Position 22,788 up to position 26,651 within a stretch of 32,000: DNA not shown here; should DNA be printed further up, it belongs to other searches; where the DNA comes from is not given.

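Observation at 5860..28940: A perfect 14-bp palindrome, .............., occurs seven times, always inside unrelated protein-coding genes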

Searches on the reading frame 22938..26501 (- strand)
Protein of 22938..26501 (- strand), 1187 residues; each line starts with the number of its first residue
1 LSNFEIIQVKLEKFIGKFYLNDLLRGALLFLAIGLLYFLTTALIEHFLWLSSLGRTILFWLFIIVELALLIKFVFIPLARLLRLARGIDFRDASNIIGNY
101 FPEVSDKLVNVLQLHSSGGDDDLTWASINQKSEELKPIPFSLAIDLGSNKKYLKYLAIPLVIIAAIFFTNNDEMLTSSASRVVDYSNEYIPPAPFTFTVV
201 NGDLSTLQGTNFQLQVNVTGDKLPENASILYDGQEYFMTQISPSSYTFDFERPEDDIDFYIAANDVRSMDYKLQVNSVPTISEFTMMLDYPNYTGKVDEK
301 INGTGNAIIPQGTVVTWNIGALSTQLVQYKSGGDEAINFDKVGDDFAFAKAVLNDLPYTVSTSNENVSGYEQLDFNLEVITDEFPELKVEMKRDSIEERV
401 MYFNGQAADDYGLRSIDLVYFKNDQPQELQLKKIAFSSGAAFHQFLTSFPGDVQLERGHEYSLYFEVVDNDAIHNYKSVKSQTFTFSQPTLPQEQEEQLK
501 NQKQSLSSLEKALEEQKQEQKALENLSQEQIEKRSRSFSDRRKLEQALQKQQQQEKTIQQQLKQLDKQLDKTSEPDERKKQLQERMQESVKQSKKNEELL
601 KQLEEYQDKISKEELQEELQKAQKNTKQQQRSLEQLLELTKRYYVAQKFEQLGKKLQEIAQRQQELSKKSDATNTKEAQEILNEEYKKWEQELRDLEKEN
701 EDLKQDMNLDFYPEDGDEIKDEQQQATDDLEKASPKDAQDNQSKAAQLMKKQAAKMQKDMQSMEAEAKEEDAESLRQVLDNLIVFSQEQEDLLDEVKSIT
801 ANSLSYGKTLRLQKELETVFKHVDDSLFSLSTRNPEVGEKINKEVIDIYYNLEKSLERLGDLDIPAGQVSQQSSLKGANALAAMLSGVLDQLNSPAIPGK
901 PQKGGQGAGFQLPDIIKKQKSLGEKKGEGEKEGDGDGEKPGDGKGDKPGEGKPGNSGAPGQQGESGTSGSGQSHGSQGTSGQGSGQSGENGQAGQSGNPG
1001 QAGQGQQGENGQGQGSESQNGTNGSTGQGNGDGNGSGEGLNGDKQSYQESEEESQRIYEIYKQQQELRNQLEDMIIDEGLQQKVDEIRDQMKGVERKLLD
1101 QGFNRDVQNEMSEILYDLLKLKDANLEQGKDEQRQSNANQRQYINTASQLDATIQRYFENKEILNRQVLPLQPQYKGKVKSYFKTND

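Call 60: search_protein_families(library=pfam, proteins=[window:22938-26501:-], max_evalue=0.00001)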
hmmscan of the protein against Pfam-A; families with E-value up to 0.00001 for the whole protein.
window:22938-26501:- (1187 aa): 0 families
